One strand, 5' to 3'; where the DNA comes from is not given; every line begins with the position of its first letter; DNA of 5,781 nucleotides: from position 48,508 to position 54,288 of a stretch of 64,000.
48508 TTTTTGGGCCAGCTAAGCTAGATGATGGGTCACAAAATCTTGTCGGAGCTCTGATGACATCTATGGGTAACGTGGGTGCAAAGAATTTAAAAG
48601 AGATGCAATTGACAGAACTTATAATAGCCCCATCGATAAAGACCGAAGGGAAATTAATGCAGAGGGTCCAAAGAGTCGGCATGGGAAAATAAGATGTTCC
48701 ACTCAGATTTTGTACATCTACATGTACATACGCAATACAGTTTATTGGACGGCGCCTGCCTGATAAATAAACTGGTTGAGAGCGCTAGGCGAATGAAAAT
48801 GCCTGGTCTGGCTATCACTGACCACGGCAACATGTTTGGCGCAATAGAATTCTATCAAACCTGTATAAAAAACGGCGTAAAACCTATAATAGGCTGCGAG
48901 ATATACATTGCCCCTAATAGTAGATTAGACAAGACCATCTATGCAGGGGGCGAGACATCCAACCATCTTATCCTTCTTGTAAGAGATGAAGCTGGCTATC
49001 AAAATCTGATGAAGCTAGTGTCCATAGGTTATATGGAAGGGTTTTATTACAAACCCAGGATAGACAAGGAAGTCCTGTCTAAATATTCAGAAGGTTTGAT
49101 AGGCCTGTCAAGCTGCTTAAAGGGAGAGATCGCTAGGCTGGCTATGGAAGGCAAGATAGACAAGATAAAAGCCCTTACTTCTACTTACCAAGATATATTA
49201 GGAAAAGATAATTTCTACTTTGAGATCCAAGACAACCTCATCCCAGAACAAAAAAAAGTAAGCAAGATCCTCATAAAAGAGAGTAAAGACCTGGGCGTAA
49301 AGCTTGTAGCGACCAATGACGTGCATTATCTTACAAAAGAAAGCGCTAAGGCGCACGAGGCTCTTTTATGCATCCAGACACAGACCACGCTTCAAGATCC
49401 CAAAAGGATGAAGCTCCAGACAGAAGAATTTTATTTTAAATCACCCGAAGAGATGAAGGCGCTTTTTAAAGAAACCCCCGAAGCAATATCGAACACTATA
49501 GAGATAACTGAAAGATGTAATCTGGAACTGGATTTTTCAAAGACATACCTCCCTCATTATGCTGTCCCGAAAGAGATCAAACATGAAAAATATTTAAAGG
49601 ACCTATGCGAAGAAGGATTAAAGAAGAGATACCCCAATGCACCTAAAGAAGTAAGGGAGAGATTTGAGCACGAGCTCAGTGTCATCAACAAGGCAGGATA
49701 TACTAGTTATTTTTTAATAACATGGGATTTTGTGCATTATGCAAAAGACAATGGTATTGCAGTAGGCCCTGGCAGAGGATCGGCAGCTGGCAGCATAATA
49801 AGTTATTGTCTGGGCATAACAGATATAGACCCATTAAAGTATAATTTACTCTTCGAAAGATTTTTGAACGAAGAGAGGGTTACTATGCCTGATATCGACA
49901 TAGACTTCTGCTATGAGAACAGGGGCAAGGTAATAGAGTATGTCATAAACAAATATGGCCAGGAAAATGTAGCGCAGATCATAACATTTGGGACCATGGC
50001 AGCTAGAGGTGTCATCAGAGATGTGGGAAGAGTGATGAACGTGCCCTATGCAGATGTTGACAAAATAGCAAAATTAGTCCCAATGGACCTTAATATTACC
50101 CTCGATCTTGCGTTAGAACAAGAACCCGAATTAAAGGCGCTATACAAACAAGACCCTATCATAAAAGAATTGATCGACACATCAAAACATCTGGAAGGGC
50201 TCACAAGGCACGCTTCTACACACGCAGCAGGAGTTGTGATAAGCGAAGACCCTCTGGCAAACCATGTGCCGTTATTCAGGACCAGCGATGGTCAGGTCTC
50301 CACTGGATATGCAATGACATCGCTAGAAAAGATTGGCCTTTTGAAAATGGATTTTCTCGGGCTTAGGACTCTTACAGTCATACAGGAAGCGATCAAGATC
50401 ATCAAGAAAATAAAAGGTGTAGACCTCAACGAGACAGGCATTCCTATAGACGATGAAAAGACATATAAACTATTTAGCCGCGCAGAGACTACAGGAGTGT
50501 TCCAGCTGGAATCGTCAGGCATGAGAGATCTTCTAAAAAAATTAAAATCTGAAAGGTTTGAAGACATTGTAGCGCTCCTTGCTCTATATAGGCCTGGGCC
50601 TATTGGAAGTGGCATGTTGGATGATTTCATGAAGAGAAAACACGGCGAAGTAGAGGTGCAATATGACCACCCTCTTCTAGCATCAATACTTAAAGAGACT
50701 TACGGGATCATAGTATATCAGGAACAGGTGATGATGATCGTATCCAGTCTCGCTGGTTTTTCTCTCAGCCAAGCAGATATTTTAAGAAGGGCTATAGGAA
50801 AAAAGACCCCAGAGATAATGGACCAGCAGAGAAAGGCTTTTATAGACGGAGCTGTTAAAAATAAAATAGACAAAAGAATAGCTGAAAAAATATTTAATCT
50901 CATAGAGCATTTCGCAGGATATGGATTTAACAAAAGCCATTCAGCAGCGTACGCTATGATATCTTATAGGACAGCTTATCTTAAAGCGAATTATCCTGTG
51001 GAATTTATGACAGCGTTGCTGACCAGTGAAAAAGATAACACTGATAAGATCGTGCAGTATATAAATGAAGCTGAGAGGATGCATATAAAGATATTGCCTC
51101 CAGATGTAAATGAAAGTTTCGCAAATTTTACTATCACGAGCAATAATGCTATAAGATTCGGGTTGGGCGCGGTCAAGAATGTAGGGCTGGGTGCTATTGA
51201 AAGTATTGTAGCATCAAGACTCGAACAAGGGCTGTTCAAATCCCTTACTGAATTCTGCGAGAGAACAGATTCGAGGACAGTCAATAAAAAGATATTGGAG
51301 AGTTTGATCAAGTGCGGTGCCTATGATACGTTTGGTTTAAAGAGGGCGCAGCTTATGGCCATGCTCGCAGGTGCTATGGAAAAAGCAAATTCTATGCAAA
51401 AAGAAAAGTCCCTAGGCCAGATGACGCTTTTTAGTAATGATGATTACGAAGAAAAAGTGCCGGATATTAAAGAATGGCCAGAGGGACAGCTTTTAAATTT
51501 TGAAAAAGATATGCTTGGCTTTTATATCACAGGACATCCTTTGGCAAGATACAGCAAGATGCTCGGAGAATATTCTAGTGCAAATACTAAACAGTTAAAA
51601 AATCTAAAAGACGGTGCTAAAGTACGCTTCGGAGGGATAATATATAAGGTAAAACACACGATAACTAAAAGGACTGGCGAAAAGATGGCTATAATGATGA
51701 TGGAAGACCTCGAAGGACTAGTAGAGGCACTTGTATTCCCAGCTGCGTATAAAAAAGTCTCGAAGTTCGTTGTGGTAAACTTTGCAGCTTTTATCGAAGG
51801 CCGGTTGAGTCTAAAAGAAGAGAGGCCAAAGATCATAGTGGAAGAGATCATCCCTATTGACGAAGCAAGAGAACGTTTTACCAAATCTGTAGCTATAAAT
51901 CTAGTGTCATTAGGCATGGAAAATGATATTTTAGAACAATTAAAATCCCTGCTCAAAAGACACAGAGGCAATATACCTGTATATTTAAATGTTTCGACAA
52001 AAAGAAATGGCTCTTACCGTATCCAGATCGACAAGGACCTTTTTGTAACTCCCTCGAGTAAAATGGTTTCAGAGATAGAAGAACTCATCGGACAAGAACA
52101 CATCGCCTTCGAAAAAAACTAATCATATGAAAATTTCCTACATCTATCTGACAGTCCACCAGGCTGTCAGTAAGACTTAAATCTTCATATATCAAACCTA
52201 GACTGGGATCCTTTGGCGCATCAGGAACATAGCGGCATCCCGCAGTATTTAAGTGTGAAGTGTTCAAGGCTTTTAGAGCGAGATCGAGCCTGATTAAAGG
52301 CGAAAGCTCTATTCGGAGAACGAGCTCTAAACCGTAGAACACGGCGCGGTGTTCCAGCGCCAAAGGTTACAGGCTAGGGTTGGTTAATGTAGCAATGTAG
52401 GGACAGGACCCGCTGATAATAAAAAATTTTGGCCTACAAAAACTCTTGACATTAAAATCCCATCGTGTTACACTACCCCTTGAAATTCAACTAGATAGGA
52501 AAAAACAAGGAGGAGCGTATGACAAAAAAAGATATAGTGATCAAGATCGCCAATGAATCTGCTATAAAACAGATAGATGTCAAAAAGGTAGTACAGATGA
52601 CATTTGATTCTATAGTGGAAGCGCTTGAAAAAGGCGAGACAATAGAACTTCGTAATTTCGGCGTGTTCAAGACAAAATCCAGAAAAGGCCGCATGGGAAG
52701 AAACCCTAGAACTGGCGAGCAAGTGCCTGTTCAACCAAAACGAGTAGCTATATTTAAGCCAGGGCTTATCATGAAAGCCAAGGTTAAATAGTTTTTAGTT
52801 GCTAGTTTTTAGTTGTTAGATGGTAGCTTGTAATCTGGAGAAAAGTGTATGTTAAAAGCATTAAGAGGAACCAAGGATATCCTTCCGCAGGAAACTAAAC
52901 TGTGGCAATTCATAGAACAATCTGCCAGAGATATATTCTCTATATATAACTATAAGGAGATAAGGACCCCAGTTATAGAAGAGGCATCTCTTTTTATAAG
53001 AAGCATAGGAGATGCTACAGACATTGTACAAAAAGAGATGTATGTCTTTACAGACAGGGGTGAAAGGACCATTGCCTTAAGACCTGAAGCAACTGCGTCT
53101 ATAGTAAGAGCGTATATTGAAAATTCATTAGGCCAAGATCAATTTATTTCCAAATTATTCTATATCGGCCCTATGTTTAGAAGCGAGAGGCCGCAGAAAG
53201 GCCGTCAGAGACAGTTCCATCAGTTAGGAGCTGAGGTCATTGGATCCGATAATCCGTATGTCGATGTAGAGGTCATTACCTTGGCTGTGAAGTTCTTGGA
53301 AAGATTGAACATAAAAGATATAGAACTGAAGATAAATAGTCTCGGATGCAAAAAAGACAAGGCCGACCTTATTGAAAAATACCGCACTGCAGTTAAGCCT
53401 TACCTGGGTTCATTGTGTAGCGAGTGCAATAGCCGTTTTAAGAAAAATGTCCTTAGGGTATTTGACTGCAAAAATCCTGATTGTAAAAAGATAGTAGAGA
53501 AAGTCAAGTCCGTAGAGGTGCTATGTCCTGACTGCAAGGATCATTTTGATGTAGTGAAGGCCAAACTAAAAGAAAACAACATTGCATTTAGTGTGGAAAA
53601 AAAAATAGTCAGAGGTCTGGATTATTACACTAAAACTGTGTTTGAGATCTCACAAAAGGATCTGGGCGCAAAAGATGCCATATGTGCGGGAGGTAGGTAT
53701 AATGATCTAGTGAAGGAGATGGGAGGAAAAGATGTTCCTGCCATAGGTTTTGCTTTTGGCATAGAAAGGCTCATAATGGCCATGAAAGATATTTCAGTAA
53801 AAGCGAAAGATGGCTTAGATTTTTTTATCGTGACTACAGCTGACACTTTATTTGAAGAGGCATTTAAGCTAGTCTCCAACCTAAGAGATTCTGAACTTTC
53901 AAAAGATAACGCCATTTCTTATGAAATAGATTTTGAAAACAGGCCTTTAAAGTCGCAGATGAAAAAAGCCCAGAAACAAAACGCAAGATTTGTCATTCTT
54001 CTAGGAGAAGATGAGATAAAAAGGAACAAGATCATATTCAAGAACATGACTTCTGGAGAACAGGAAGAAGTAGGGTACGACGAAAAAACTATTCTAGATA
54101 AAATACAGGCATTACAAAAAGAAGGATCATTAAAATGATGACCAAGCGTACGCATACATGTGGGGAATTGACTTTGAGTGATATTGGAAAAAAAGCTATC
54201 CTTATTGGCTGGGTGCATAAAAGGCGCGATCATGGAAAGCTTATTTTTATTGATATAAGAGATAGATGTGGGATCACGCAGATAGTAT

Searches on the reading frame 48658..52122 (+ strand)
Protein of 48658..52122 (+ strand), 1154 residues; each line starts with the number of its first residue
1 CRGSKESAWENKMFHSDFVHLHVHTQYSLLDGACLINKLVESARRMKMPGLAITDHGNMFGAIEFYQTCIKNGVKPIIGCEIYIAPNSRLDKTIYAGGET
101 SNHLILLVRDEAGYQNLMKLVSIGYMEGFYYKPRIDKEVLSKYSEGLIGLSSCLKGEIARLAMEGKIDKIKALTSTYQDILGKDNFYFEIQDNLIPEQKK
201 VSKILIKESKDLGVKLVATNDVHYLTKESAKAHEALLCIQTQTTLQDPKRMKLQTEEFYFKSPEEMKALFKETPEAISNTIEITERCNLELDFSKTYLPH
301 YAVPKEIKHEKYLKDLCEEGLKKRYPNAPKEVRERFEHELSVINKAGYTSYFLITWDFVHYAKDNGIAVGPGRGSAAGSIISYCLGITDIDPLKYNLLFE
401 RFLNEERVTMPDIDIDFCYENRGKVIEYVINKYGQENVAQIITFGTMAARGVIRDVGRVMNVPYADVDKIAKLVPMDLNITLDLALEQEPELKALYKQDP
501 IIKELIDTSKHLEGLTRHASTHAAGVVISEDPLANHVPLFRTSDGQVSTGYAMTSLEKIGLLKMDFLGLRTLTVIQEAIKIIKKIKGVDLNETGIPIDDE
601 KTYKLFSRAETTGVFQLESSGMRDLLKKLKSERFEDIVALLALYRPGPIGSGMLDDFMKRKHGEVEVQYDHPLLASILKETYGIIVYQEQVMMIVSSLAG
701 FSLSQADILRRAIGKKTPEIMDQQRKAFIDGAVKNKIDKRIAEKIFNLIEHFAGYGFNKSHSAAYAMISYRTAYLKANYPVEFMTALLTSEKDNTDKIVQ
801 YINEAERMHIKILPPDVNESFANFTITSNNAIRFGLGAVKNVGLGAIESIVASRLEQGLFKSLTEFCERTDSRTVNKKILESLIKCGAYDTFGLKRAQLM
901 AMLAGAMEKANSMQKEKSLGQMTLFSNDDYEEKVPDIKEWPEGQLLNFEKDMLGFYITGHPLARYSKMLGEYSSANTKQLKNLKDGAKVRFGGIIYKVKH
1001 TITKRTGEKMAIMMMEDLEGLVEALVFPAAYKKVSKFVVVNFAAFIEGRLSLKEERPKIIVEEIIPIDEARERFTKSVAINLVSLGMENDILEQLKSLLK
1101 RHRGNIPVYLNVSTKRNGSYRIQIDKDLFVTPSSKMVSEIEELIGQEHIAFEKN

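Call 57: search_protein_families(library=pfam, proteins=[window:48658-52122:+], max_evalue=0.00001)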
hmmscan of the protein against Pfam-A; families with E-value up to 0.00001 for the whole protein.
window:48658-52122:+ (1154 aa): 5 families
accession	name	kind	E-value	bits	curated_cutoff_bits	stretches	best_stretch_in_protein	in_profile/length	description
PF07733.18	DNA_pol3_alpha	-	5.6e-107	357.6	23.9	1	311-568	1-260/260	Bacterial DNA polymerase III alpha NTPase domain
PF17657.6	DNA_pol3_finger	-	4.3e-66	221.8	22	1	571-735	1-165/166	Bacterial DNA polymerase III alpha subunit finger domain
PF02811.25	PHP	-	1.6e-60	204.6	26.4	1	20-192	1-163/164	PHP domain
PF14579.12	HHH_6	-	3e-30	104.7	25.6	1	810-899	2-90/90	Helix-hairpin-helix motif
PF01336.31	tRNA_anti-codon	-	2e-06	28.1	27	1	989-1067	1-75/75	OB-fold nucleic acid binding domain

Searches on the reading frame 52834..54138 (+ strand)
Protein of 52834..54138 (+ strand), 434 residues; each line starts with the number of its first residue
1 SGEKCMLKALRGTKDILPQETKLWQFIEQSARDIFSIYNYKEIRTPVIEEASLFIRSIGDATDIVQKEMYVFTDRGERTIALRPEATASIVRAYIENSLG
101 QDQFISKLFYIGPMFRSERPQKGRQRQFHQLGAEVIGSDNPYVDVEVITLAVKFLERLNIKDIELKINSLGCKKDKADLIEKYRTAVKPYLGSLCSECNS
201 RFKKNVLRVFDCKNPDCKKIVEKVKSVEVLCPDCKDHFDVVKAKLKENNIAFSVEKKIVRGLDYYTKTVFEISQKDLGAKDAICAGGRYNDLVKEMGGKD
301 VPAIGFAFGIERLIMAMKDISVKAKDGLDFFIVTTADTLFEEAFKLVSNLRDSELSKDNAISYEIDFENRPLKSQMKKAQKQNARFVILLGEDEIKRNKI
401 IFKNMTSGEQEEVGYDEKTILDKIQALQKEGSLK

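Call 58: search_protein_families(library=pfam, proteins=[window:52834-54138:+], max_evalue=0.00001)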
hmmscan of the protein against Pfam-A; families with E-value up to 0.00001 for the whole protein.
window:52834-54138:+ (434 aa): 5 families
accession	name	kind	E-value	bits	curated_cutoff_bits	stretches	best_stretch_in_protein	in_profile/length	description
PF13393.11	tRNA-synt_His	-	3e-46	158.5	25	1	12-313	1-308/308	Histidyl-tRNA synthetase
PF00587.30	tRNA-synt_2b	-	1.6e-17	64.6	29.3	1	70-318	1-176/179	tRNA synthetase class II core domain (G, H, P, S and T)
PF03129.25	HGTP_anticodon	-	7.3e-11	42.5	21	1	331-417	3-86/94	Anticodon binding domain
PF01409.25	tRNA-synt_2d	-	5.9e-07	29.7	19.8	0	21-166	16-161/246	tRNA synthetases class II core domain (F)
PF00152.25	tRNA-synt_2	-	8.4e-07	28.8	25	0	106-139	92-125/308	tRNA synthetases class II (D, K and N)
